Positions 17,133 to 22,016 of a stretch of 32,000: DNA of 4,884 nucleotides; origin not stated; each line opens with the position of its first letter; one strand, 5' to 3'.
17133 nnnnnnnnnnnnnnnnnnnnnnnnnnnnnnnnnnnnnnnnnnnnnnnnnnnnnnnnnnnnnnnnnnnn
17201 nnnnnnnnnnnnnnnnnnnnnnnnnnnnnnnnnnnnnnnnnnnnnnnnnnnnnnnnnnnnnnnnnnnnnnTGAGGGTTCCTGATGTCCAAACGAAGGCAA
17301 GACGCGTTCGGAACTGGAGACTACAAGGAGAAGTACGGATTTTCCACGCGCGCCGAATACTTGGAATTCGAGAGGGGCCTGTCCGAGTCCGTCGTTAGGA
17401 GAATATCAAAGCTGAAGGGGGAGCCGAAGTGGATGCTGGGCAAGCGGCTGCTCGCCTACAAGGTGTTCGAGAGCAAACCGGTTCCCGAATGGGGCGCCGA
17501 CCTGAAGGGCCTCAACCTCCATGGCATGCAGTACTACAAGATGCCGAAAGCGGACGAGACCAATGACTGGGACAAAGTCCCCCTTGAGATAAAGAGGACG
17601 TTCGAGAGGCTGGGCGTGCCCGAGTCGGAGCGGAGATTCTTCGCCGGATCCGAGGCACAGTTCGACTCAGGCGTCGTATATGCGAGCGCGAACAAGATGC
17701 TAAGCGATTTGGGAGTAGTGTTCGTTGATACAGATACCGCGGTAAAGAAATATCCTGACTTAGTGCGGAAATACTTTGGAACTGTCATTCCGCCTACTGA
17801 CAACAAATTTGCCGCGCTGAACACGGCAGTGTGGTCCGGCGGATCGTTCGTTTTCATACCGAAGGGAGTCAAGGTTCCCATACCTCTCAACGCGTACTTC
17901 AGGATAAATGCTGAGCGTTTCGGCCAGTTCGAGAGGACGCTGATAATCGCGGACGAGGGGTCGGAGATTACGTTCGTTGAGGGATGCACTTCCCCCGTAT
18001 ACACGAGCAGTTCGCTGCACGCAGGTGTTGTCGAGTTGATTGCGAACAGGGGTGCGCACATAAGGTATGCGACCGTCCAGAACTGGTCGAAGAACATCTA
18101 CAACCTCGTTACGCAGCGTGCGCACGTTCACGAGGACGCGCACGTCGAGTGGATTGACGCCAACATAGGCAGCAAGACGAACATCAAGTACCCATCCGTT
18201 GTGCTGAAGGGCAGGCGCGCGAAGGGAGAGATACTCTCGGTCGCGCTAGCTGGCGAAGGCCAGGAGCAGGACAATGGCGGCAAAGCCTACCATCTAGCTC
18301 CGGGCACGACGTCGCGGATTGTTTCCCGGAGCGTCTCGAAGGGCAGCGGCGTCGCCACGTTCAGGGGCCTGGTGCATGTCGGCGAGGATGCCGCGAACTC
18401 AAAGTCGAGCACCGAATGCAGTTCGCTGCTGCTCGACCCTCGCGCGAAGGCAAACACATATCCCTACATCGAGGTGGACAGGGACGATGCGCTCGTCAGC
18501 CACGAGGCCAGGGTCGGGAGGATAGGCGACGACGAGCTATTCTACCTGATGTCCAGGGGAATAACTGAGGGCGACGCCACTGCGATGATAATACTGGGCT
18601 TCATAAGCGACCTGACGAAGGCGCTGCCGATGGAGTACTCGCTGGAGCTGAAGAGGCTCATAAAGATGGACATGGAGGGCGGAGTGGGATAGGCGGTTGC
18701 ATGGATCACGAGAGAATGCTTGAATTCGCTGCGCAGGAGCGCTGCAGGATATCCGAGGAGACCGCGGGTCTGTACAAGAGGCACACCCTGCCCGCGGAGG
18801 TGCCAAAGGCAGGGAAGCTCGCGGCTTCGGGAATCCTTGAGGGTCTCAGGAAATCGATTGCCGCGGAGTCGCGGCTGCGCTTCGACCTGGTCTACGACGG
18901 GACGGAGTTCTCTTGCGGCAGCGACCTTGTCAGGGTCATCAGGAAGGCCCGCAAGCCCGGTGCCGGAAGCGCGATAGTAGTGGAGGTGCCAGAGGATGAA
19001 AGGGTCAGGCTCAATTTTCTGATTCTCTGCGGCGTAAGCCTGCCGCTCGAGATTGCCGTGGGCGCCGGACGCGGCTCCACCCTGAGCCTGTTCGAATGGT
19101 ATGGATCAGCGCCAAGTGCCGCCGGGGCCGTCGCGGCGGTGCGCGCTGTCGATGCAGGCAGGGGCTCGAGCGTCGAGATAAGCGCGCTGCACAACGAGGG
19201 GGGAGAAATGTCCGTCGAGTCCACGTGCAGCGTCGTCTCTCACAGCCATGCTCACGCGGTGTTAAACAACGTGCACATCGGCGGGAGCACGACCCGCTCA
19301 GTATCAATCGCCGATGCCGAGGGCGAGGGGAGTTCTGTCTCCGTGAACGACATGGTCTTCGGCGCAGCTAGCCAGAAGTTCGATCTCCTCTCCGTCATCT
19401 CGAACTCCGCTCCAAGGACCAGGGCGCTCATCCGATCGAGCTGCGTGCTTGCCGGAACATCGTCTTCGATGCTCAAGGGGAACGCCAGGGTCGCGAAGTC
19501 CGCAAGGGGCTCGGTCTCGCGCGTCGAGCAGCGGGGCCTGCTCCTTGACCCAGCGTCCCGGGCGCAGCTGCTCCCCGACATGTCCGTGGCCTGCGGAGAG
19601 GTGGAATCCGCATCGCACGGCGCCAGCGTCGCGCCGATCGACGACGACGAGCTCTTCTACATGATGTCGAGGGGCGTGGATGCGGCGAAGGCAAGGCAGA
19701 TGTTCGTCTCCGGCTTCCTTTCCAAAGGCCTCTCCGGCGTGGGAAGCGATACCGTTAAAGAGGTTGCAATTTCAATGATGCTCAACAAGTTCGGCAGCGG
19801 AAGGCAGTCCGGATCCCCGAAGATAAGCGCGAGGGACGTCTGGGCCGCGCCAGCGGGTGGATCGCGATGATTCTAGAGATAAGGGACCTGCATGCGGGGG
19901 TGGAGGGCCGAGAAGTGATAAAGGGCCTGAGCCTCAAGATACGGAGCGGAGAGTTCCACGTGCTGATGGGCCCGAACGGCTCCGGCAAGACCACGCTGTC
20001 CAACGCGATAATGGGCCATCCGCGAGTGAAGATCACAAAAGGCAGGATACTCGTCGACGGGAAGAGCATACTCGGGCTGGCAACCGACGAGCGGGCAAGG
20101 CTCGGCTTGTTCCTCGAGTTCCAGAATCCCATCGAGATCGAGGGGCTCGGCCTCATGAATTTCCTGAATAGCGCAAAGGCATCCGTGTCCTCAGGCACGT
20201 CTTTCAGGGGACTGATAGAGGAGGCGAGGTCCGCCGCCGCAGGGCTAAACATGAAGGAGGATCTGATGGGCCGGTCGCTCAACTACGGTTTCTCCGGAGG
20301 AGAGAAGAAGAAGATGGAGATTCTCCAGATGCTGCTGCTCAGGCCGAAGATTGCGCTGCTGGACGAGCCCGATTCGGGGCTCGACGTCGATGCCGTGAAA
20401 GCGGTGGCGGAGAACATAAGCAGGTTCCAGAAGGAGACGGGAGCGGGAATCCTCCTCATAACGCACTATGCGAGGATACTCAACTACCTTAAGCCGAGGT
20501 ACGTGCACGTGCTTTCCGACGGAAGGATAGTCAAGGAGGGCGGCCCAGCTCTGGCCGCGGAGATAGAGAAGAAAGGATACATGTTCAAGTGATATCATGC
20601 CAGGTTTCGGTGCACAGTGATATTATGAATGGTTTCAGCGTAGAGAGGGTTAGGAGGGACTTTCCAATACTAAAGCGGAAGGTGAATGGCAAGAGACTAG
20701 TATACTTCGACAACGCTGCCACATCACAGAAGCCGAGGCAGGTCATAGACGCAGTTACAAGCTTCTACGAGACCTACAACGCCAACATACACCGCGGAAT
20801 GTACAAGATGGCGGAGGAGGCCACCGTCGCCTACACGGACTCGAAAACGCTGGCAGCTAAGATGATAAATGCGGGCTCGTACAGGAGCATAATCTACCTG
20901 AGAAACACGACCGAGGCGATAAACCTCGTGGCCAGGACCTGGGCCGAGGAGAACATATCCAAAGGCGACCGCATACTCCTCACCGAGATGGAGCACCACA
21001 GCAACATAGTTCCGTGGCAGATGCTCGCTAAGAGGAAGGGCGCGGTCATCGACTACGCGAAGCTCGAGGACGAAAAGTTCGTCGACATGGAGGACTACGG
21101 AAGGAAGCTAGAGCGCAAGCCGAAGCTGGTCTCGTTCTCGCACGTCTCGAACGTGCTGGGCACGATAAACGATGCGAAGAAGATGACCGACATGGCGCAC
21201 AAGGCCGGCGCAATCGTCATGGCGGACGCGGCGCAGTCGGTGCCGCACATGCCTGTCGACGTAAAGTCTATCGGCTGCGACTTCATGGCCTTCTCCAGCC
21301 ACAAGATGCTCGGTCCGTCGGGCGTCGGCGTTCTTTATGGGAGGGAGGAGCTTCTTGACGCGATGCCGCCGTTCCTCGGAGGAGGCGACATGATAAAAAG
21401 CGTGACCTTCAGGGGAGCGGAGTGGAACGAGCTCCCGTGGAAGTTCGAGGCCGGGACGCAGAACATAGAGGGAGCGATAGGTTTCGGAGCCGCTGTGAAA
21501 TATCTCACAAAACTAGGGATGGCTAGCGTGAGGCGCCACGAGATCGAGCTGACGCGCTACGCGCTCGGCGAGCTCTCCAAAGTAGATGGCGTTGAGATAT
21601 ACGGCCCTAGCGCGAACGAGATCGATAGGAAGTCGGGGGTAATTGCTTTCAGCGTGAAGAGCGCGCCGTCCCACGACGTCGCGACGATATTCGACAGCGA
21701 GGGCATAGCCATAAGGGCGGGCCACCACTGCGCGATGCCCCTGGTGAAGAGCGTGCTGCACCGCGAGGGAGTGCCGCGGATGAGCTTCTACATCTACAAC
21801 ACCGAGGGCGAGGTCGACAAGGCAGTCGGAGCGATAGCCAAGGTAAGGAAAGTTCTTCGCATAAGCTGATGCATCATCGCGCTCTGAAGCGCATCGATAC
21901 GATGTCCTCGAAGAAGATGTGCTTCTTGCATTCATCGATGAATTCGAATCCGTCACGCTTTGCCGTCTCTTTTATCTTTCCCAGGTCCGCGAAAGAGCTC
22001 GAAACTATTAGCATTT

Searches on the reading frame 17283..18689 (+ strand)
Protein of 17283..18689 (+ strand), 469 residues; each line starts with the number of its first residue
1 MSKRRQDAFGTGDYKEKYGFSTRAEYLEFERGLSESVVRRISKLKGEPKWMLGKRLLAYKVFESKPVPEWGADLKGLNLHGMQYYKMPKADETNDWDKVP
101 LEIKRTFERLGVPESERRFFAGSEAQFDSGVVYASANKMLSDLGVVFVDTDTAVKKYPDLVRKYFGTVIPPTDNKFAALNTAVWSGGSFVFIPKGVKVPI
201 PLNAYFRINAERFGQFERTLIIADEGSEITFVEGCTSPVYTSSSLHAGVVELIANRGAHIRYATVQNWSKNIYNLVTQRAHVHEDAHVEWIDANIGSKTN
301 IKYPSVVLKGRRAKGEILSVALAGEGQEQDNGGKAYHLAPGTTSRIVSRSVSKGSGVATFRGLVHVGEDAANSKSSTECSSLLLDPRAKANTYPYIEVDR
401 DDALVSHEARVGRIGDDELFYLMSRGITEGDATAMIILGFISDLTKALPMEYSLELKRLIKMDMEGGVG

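Call 66: search_protein_families(library=pfam, proteins=[window:17283-18689:+], max_evalue=0.001)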
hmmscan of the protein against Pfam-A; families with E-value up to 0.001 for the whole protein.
window:17283-18689:+ (469 aa): 2 families
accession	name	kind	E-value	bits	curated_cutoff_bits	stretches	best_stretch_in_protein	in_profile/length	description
PF01458.23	SUFBD_core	-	2.9e-82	276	27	1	206-440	1-232/232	SUF system FeS cluster assembly, SufBD core domain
PF19295.5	SufBD_N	-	1.4e-08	35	23.5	1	140-202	108-170/172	SufBD protein N-terminal region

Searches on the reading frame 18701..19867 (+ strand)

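Call 66: search_protein_families(library=pfam, proteins=[window:18701-19867:+], max_evalue=0.001)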
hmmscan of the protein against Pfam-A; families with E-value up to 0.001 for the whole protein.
window:18701-19867:+ (389 aa): 1 family
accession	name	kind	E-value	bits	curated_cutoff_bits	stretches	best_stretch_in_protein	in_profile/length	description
PF01458.23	SUFBD_core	-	1e-44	153.2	27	1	119-339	15-232/232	SUF system FeS cluster assembly, SufBD core domain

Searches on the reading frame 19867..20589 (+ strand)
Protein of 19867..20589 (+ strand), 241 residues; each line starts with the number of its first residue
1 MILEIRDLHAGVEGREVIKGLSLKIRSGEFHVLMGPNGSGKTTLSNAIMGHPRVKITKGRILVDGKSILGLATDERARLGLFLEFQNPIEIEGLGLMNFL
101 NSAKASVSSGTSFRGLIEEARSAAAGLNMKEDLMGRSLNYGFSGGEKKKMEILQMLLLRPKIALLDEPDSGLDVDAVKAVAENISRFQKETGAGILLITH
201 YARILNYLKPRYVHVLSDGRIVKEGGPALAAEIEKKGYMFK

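Call 66: search_protein_families(library=pfam, proteins=[window:19867-20589:+], max_evalue=0.001)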
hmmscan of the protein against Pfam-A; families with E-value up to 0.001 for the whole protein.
window:19867-20589:+ (241 aa): 4 families
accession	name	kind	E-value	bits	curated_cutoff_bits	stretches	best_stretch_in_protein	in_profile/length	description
PF00005.33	ABC_tran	-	2.8e-22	80.3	25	1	19-169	2-136/137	ABC transporter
PF13304.12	AAA_21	-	2.1e-09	38.3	27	1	140-200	236-298/304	AAA domain, putative AbiEii toxin, Type IV TA system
PF02463.25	SMC_N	-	5.6e-08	32.9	40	0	28-50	24-49/220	RecF/RecN/SMC N terminal domain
PF13481.12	AAA_25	-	0.00017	21.7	27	0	24-45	29-50/195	AAA domain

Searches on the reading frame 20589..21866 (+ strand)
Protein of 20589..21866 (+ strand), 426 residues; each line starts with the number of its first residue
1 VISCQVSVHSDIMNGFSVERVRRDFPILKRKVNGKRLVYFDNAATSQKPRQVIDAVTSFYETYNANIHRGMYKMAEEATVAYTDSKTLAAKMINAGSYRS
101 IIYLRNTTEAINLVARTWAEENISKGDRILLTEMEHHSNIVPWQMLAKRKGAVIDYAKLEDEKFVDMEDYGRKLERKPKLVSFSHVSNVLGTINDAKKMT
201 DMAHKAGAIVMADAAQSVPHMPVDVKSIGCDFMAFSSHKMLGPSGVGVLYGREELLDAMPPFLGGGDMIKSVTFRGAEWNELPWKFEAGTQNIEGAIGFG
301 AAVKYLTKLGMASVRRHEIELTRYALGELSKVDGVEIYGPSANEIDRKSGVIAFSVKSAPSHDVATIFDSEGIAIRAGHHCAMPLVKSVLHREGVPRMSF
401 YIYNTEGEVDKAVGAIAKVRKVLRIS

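Call 66: search_protein_families(library=pfam, proteins=[window:20589-21866:+], max_evalue=0.001)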
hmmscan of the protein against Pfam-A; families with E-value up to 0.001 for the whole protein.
window:20589-21866:+ (426 aa): 2 families
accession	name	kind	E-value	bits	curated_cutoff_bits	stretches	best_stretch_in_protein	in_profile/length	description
PF00266.25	Aminotran_5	-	1.2e-140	469.2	21.5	1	38-411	1-370/371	Aminotransferase class-V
PF01053.26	Cys_Met_Meta_PP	-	8.2e-05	21.8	27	1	122-241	87-200/381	Cys/Met metabolism PLP-dependent enzyme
